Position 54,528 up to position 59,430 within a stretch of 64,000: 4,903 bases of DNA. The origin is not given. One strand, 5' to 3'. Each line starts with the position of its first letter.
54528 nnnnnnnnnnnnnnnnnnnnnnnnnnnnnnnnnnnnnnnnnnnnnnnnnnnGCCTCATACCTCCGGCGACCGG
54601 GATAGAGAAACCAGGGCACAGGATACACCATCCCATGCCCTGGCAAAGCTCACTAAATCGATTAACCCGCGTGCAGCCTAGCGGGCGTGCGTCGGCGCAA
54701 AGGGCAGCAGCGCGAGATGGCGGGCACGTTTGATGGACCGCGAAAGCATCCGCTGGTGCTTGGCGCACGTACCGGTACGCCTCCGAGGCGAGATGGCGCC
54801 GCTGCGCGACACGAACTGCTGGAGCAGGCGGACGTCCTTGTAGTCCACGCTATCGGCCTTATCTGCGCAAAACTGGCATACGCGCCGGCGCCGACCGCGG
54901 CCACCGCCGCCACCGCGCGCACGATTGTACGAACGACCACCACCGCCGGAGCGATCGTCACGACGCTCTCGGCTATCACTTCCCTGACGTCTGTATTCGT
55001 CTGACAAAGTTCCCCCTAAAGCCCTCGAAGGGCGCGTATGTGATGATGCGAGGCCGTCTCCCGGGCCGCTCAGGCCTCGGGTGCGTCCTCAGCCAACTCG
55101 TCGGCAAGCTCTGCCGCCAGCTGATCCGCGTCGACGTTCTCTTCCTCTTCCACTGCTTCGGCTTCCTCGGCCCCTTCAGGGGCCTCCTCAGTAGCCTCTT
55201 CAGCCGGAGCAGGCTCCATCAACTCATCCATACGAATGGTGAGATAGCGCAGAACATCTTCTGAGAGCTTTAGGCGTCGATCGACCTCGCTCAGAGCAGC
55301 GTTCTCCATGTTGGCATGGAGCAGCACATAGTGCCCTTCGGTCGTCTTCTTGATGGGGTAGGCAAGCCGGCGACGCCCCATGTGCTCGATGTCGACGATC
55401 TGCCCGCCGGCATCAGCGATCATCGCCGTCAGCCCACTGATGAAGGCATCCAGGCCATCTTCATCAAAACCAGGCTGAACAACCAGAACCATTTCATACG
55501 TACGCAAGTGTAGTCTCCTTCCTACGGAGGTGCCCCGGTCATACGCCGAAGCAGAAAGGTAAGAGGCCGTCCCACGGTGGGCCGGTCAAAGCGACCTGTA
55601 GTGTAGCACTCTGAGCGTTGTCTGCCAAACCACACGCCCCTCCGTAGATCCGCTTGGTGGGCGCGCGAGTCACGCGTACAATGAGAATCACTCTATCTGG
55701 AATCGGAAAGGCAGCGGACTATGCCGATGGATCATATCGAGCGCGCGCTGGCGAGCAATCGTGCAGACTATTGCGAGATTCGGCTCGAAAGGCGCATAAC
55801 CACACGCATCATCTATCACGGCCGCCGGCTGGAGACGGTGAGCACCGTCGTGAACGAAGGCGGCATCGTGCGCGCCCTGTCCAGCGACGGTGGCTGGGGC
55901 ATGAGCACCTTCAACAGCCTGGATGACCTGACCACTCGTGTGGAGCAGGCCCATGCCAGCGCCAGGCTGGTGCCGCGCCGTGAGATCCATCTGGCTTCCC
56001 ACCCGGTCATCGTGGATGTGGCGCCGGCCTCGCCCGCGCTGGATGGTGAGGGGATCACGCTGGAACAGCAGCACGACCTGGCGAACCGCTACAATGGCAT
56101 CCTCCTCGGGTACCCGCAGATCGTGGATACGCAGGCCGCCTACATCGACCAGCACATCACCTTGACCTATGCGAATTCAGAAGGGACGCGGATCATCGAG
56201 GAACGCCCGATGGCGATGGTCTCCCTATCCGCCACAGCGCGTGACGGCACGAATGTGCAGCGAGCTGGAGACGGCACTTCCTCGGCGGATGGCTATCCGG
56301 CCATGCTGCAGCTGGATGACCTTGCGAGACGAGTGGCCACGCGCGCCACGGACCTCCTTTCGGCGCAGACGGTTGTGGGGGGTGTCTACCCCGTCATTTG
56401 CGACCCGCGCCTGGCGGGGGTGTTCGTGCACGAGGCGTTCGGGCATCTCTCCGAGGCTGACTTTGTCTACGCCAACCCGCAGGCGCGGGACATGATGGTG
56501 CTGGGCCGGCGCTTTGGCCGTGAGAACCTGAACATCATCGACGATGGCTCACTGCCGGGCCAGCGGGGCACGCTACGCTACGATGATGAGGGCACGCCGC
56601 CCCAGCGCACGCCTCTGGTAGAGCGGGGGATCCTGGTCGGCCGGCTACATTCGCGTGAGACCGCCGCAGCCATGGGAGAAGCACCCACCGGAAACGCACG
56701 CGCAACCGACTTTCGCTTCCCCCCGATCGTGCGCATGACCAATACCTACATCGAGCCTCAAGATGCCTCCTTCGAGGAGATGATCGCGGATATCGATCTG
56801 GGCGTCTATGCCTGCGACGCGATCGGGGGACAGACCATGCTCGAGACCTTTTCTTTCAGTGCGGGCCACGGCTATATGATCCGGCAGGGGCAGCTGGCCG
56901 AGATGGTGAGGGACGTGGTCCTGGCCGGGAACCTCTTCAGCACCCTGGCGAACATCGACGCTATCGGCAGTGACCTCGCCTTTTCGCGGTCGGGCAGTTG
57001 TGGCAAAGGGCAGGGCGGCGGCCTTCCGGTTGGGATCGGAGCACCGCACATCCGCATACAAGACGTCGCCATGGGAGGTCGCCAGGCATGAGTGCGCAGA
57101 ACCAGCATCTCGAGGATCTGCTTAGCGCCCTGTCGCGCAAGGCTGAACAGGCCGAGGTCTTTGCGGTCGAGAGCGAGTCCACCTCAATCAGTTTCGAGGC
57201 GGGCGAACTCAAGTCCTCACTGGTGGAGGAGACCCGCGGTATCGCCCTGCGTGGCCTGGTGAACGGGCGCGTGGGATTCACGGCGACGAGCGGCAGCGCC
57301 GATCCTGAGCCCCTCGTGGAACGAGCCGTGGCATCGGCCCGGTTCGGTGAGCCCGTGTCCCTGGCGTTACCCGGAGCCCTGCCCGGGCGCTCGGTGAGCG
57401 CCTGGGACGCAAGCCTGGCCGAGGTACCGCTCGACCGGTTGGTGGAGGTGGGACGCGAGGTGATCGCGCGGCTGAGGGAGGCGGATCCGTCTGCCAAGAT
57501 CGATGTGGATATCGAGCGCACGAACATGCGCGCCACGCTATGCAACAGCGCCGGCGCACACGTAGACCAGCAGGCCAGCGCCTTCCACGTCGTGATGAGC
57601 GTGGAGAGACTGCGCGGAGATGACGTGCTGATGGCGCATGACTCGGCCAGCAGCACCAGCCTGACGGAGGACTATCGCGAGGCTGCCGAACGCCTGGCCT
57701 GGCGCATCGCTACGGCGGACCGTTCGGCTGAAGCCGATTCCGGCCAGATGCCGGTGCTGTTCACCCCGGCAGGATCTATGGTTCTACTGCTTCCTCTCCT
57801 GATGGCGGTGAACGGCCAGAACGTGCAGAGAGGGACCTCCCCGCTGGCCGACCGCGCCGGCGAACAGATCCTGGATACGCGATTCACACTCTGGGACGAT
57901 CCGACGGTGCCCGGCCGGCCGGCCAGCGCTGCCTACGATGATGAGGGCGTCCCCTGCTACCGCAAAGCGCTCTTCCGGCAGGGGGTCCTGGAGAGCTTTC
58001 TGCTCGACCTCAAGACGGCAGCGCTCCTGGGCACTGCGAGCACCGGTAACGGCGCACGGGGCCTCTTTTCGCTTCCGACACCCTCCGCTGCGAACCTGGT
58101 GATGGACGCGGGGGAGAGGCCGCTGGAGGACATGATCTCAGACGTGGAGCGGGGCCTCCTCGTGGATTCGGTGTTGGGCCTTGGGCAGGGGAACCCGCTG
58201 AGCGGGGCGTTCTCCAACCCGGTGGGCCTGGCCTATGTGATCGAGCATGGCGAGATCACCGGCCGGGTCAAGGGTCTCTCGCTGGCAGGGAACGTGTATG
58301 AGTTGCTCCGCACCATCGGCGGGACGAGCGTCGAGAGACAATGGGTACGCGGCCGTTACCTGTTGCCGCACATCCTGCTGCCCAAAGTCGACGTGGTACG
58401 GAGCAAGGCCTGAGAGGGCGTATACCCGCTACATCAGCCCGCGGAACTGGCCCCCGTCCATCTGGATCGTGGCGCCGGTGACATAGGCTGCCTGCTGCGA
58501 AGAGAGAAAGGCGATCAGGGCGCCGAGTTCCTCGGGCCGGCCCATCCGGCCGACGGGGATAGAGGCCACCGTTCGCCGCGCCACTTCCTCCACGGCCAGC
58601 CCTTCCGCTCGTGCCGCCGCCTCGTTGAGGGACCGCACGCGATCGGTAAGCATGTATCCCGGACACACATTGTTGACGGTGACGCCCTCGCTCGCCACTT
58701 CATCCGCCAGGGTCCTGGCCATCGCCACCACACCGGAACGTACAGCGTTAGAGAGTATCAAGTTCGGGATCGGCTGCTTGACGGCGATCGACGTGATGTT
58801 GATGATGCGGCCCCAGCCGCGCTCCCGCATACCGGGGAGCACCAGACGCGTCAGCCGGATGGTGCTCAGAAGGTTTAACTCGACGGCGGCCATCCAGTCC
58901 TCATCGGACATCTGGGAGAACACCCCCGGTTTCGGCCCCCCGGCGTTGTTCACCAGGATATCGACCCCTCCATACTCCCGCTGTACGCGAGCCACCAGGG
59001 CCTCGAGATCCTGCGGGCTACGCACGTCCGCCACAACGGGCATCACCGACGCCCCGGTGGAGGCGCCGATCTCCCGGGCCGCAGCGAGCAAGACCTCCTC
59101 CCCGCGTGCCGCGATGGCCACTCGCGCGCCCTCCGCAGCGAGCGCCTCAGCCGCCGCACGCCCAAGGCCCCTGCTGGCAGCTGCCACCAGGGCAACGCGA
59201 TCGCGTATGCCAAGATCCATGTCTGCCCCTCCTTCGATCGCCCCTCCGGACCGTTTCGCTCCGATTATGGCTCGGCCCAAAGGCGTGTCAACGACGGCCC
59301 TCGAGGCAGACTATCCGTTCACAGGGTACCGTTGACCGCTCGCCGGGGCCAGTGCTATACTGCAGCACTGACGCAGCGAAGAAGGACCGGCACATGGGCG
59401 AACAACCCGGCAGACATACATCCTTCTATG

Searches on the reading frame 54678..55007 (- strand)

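Call 82: search_protein_families(library=pfam, proteins=[window:54678-55007:-], max_evalue=0.00001)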
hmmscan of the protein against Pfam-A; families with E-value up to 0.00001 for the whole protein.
window:54678-55007:- (109 aa): 1 family
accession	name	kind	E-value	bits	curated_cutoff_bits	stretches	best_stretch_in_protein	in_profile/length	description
PF01084.26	Ribosomal_S18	-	2.6e-25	88.7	21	1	51-101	2-52/52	Ribosomal protein S18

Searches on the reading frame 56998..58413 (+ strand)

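Call 82: search_protein_families(library=pfam, proteins=[window:56998-58413:+], max_evalue=0.00001)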
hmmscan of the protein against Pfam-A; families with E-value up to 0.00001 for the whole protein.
window:56998-58413:+ (471 aa): 2 families
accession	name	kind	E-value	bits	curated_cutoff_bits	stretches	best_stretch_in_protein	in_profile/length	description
PF19289.4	PmbA_TldD_3rd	-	1.6e-63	214.3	22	1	248-466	1-218/220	PmbA/TldA metallopeptidase C-terminal domain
PF01523.21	PmbA_TldD_1st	-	5.9e-14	52.4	20.9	1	52-114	1-65/65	PmbA/TldA metallopeptidase domain 1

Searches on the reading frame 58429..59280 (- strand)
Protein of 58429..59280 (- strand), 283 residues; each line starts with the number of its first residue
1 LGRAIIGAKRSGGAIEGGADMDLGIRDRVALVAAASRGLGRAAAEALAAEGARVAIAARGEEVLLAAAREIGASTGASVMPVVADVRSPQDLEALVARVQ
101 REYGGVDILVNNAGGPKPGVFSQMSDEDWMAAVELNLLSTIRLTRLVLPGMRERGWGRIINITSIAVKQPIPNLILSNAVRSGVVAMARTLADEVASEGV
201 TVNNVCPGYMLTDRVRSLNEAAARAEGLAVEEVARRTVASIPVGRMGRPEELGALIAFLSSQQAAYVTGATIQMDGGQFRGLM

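Call 82: search_protein_families(library=pfam, proteins=[window:58429-59280:-], max_evalue=0.00001)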
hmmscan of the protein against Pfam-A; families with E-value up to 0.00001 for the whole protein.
window:58429-59280:- (283 aa): 5 families
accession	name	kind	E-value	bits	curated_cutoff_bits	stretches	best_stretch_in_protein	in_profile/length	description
PF13561.12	adh_short_C2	-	3.1e-56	191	27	1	33-277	2-234/236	Enoyl-(Acyl carrier protein) reductase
PF00106.31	adh_short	-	2.5e-54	184.2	26.6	1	28-221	1-193/195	short chain dehydrogenase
PF08659.16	KR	-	1.2e-08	35.6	22.6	1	31-146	4-122/180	KR domain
PF13460.12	NAD_binding_10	-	2.6e-08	34.4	27.2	1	35-240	2-175/184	NAD(P)H-binding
PF23441.1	SDR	-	1.7e-06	28.1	27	1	106-279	91-256/258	SDR-like rossmann domain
